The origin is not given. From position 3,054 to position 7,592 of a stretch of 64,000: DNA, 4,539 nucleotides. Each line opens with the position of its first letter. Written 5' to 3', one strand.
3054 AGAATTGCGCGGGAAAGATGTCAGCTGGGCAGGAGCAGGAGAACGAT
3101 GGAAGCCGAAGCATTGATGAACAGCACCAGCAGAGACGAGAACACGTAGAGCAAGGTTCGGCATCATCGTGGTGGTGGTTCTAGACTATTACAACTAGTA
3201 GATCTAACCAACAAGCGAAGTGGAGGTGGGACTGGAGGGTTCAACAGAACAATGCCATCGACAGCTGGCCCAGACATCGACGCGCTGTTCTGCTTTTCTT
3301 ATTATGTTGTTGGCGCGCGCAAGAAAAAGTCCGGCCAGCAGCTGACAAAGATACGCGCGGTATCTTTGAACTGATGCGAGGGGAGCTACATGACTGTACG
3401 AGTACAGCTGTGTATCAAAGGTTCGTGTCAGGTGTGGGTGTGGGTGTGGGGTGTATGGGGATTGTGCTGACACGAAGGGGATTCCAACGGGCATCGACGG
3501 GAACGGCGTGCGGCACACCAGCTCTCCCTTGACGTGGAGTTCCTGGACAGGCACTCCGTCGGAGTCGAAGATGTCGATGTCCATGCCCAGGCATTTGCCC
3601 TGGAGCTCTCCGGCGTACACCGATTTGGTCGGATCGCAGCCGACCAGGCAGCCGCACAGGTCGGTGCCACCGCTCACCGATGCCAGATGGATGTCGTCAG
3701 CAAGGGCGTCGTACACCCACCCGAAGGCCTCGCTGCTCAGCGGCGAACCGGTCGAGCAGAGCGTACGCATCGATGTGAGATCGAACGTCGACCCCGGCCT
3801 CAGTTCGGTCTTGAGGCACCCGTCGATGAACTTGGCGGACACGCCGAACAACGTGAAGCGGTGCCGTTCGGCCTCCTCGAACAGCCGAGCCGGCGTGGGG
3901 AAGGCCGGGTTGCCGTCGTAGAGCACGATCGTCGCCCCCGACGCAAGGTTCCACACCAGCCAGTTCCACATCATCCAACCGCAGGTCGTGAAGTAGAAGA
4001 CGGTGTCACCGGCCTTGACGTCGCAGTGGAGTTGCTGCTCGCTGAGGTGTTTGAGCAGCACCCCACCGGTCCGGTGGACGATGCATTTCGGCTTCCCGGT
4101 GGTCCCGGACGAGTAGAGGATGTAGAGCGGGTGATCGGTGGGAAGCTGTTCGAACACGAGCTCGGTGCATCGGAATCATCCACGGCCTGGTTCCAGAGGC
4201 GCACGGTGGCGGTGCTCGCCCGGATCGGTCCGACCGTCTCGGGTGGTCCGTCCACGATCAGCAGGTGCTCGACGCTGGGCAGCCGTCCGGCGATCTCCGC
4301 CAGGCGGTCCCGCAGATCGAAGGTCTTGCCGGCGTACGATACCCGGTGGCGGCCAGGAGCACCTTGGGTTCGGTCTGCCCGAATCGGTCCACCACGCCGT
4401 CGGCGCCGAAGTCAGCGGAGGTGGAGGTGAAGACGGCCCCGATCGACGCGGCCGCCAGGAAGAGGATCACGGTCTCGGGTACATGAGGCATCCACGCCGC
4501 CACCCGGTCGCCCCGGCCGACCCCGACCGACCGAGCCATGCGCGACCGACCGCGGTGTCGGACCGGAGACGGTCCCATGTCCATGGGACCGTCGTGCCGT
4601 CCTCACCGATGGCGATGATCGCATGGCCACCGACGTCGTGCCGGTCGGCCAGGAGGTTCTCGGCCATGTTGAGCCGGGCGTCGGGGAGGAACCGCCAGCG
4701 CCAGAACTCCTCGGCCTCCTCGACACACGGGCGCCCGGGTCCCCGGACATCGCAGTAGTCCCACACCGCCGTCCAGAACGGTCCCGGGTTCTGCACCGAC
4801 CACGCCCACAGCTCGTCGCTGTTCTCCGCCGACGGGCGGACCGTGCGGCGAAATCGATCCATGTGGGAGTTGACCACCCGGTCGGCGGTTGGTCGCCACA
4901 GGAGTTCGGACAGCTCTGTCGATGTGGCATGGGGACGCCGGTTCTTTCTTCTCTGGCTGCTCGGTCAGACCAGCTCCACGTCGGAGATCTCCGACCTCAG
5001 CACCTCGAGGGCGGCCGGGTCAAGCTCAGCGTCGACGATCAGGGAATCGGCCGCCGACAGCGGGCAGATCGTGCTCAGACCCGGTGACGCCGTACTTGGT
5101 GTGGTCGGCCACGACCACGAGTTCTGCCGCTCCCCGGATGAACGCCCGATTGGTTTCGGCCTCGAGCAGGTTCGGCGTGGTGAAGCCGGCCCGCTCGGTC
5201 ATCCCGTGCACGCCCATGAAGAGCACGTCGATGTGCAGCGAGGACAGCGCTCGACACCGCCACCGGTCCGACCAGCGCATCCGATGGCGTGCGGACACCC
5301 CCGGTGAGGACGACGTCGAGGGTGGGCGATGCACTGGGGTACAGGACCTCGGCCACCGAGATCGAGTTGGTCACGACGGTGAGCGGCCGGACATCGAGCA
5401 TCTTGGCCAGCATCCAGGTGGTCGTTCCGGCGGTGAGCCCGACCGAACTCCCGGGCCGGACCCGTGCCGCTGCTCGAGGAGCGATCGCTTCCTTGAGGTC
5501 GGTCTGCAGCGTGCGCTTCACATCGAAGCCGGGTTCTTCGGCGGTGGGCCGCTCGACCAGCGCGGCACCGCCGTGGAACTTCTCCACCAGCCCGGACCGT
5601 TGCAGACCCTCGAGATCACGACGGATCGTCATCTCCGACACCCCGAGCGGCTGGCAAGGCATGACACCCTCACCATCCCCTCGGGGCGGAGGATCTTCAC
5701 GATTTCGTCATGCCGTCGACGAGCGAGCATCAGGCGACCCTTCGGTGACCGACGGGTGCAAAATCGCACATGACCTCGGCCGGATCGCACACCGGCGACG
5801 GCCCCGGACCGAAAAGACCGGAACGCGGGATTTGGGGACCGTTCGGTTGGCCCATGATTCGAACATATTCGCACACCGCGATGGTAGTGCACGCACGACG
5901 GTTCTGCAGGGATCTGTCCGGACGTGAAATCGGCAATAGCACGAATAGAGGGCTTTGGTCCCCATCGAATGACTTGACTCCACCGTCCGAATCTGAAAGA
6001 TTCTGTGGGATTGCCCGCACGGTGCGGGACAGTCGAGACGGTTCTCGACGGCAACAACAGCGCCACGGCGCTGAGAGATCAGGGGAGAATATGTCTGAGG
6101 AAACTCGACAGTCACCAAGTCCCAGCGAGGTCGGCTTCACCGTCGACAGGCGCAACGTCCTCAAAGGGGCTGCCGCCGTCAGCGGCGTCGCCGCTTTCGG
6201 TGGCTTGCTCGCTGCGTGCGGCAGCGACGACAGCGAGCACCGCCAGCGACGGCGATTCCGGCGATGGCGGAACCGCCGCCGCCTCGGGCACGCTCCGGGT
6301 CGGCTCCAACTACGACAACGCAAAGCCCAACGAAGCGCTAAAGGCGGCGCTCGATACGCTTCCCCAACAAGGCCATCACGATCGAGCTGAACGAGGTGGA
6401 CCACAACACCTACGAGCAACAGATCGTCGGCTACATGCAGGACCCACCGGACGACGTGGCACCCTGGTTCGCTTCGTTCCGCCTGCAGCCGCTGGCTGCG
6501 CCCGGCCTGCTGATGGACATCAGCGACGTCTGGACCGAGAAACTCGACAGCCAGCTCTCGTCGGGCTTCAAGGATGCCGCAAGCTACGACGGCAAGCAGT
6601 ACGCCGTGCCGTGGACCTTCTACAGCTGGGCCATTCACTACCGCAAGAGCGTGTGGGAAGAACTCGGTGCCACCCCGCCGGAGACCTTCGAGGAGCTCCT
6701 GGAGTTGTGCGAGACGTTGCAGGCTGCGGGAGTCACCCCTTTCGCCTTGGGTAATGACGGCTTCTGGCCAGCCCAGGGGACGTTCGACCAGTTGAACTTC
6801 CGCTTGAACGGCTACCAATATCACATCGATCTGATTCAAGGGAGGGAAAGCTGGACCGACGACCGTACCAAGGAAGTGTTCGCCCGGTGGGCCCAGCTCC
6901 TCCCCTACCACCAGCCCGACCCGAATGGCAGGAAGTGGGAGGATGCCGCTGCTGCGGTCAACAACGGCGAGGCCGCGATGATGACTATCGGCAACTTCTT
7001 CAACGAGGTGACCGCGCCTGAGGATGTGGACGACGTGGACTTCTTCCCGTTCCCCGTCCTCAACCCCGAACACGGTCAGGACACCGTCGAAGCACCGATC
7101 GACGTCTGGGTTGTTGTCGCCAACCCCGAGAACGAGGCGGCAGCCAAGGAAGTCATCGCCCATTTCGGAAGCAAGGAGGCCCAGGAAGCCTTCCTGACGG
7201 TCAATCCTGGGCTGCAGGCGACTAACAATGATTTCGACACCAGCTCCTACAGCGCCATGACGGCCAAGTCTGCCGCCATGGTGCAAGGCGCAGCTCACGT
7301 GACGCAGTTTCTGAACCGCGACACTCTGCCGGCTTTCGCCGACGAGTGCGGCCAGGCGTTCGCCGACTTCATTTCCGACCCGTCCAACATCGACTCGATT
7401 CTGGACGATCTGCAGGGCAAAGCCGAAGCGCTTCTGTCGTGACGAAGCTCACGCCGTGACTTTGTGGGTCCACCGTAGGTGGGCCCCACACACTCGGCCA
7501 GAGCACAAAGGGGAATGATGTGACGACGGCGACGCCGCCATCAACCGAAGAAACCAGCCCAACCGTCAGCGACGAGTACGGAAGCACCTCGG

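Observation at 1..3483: Eukaryote-like 3.5-kb block fused to actinobacterial DNA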

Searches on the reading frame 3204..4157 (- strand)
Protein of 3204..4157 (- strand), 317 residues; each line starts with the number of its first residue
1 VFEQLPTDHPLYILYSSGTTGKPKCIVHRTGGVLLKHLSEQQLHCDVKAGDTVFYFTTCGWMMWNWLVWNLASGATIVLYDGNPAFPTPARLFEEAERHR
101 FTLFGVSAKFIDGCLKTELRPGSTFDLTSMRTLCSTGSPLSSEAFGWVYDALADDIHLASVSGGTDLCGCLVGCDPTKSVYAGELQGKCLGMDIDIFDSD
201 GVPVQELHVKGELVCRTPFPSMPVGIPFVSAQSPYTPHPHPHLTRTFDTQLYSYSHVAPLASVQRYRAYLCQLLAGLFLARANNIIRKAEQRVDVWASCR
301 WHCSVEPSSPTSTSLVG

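Call 5: search_protein_families(library=pfam, proteins=[window:3204-4157:-], max_evalue=0.01)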
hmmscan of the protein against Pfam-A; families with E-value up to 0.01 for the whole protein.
window:3204-4157:- (317 aa): 1 family
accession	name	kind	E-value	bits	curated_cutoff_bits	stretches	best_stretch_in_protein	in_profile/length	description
PF00501.34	AMP-binding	-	1.4e-28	100.3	29.9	1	5-218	159-377/384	AMP-binding enzyme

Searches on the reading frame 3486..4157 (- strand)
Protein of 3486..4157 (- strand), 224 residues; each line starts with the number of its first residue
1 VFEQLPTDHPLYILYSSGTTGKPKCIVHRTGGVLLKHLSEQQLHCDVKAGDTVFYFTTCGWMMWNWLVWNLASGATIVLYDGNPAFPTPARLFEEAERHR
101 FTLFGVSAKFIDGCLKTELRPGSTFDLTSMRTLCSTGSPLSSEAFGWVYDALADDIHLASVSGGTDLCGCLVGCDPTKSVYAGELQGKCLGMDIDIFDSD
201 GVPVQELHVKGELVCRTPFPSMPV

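Call 12: find_related_loci(query=window:3486-4157:-, collection=genome_contigs, flank=10000)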
Query window:3486-4157:- (224 aa) in genome_contigs; peptide patterns used: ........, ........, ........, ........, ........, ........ (x = any residue, [..] = any of these).
600 stretches matched a pattern (row limit reached: there are more); 587 encode a relative of the query (tblastn E <= 1e-3); the best 80 are kept; 80 distinct loci.
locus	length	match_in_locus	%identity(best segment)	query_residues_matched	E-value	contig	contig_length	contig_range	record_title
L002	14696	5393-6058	71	2-224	4e-107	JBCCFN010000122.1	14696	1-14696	MAG: Actinomycetota bacterium isolate P01_B01_bin.2 k141_3538637_length_14696_cov_14.0000, whole genome shotgun sequence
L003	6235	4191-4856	69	2-224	6e-105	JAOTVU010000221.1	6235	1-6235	MAG: Acidimicrobiia bacterium isolate 13_May_SF_Bin57 13_May_SF_Bin57_scaffold_12275_c1, whole genome shotgun sequence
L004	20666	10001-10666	70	2-224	2e-104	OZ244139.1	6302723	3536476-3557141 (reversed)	MAG: Acidimicrobiales bacterium isolate 8a1916bf-604c-4c53-8aba-34c6369dc135 genome assembly, chromosome: 1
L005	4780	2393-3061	65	2-224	8e-102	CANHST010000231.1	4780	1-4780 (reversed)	MAG: Acidimicrobiaceae bacterium isolate RE-4nov15-40 genome assembly, contig: RE-4nov15-C44072, whole genome shotgun se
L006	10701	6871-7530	66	4-224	3e-98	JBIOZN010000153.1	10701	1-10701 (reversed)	MAG: Acidimicrobiales bacterium isolate MAG003 k127_2576670, whole genome shotgun sequence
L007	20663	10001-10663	61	2-224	3e-90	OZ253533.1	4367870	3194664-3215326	MAG: Rhodospirillales bacterium isolate 9d264909-92db-45cc-bff1-2ee2e865f122 genome assembly, chromosome: 1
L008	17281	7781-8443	60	2-224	4e-89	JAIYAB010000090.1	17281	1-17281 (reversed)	MAG: Hyphomicrobiales bacterium isolate D8_MAG_00071 pond_D8_MAG_00071_000000000488, whole genome shotgun sequence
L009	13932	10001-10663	61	2-224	3e-89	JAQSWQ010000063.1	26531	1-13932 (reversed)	MAG: Microvirga sp. isolate C_No_T20_C_bin.82 scaffold_1708, whole genome shotgun sequence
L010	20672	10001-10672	59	4-224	3e-89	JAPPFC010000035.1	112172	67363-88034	MAG: bacterium isolate RHO1_bin_21 NODE_375_length_112172_cov_28.867192, whole genome shotgun sequence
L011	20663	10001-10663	61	2-224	4e-89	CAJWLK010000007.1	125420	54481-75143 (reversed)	MAG TPA_asm: uncultured Gemmatimonadetes bacterium isolate ERR599156_bin.217_MetaBAT_v2.12.1_MAG genome assembly, contig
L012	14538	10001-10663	61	2-224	3e-89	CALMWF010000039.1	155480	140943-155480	MAG TPA_asm: uncultured Alphaproteobacteria bacterium isolate SRR8859111_bin.5_CONCOCT_v1.1_MAG genome assembly, contig:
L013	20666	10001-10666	63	2-224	4e-88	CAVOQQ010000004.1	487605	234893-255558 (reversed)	MAG: uncultured Acidimicrobiales bacterium isolate MFD09964.bin.1.68 genome assembly, contig: contig_26865, whole genome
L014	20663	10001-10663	60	2-224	3e-88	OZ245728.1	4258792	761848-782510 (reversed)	MAG: Rhodospirillales bacterium isolate 3ef33bf5-f570-4a55-9d2c-ce20fd512375 genome assembly, chromosome: 1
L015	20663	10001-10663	61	2-224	1e-87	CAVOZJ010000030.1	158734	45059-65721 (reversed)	MAG: uncultured Alphaproteobacteria bacterium isolate MFD09779.bin.2.74 genome assembly, contig: contig_71500, whole gen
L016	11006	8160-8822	60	2-224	1e-87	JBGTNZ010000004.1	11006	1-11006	MAG: Aestuariivirga sp. isolate JTS-RE4 k141_8865091, whole genome shotgun sequence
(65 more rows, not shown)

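Call 18: find_related_loci(query=window:3486-4157:-, collection=metagenome_contigs, flank=10000)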
Query window:3486-4157:- (224 aa) in metagenome_contigs; peptide patterns used: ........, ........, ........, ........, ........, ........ (x = any residue, [..] = any of these).
600 stretches matched a pattern (row limit reached: there are more); 584 encode a relative of the query (tblastn E <= 1e-3); the best 80 are kept; 80 distinct loci.
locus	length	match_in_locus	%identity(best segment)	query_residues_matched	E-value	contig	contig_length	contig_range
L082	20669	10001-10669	68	2-224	4e-103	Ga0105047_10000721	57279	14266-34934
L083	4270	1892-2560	66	2-224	8e-102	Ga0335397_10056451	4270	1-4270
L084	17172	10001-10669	67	1-224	8e-101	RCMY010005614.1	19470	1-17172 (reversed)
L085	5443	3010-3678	65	2-224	3e-99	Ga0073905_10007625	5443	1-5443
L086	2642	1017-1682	66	2-224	1e-100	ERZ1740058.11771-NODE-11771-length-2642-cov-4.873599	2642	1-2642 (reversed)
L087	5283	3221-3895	62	1-224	3e-94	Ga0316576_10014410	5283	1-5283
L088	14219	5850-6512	61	2-224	1e-92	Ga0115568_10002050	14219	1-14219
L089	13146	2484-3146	61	2-224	5e-93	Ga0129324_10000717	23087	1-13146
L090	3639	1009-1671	61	2-224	1e-92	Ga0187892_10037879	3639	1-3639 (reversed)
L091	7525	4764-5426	63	2-224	2e-91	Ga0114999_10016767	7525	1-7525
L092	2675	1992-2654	61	2-224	2e-92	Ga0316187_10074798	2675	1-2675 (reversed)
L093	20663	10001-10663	63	2-224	2e-90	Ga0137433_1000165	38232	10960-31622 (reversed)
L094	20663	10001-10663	60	2-224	1e-89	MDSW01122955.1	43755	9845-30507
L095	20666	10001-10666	59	1-224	3e-89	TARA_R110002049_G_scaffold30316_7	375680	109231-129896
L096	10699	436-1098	60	2-224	6e-89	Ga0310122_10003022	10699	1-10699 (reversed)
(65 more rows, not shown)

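Call 46: find_homologous_proteins(query=window:3486-4157:-, max_evalue=1e-40)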
Query window:3486-4157:- (224 aa): 2866 proteins with E <= 1e-40 among 5456 candidates; the best 120 are listed.
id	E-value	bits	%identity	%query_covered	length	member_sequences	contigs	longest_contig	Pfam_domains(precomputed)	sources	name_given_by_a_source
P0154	3.5e-154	529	100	100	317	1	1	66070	PF00501.35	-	-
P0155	3.4e-110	385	82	88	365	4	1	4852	PF00501.35,PF13193.13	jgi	jgi:acetoacetyl-CoA synthetase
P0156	4.0e-98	346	67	99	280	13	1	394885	PF00501.35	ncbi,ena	-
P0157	5.3e-90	319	64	100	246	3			PF00501.35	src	-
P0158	1.8e-88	314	62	99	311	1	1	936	PF00501.35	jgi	jgi:acetoacetyl-CoA synthetase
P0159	5.2e-87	309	61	98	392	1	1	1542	PF00501.35,PF13193.13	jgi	jgi:acetoacetyl-CoA synthetase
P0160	1.0e-85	305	61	100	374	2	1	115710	PF00501.35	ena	-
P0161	1.4e-84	301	62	99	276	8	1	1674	PF00501.35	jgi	-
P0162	1.5e-84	301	61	100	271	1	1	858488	PF00501.35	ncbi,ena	-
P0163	2.0e-84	301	62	96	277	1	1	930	PF00501.35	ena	-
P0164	5.9e-83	296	67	88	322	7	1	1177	PF00501.35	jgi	jgi:acetoacetyl-CoA synthetase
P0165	6.0e-83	296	59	98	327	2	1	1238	PF00501.35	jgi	jgi:acetoacetyl-CoA synthetase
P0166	6.1e-83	296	58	100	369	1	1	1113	PF00501.35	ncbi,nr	ncbi:UNVERIFIED_CONTAM: hypothetical protein GTU68_060838, partial [Idotea baltica]|nr:hypothetical 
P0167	1.3e-82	295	60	98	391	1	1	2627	PF00501.35,PF13193.13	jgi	jgi:acetoacetyl-CoA synthetase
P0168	1.7e-82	294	59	98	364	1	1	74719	PF00501.35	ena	-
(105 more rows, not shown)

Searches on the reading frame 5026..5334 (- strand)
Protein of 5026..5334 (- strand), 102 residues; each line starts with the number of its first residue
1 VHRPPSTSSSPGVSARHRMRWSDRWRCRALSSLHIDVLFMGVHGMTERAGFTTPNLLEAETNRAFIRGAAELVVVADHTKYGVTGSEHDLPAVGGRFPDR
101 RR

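Call 41: search_protein_families(library=pfam, proteins=[window:5026-5334:-], max_evalue=0.001)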
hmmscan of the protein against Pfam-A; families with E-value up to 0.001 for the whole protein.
window:5026-5334:- (102 aa): 1 family
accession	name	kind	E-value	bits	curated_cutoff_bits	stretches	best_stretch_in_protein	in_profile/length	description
PF00455.28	DeoRC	-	5.5e-14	52.9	31.8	1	21-84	79-142/160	DeoR C terminal sensor domain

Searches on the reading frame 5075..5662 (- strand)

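Call 41: search_protein_families(library=pfam, proteins=[window:5075-5662:-], max_evalue=0.001)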
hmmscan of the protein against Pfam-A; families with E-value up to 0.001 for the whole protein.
window:5075-5662:- (195 aa): 2 families
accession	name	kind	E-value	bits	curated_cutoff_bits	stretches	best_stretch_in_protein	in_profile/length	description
PF00455.28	DeoRC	-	2.4e-17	63.8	31.8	1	54-138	3-87/160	DeoR C terminal sensor domain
PF08220.18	HTH_DeoR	-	5.4e-11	42.5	21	1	3-37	21-55/57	DeoR-like helix-turn-helix domain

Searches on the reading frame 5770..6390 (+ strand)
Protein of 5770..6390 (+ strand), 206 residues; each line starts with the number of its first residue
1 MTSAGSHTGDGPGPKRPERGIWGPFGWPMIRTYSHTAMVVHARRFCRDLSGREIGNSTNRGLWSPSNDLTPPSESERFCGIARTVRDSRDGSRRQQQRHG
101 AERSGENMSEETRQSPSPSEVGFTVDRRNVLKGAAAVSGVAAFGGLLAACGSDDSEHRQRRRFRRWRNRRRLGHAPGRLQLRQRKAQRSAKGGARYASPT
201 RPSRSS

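Call 41: search_protein_families(library=pfam, proteins=[window:5770-6390:+], max_evalue=0.001)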
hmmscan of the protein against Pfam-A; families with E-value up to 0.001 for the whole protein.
window:5770-6390:+ (206 aa): 1 family
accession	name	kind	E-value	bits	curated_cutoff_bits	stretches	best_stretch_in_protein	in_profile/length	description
PF10518.14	TAT_signal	-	0.00018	21.7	22.7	1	125-144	2-21/21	TAT (twin-arginine translocation) pathway signal sequence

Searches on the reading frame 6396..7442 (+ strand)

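Call 41: search_protein_families(library=pfam, proteins=[window:6396-7442:+], max_evalue=0.001)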
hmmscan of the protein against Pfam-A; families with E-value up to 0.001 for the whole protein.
window:6396-7442:+ (348 aa): 2 families
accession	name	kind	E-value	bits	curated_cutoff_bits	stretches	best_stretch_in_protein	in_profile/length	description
PF01547.30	SBP_bac_1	-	4.7e-28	99.5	26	1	16-264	48-307/307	Bacterial extracellular solute-binding protein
PF13416.11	SBP_bac_8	-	2.8e-20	73.7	27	1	4-269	22-255/279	Bacterial extracellular solute-binding protein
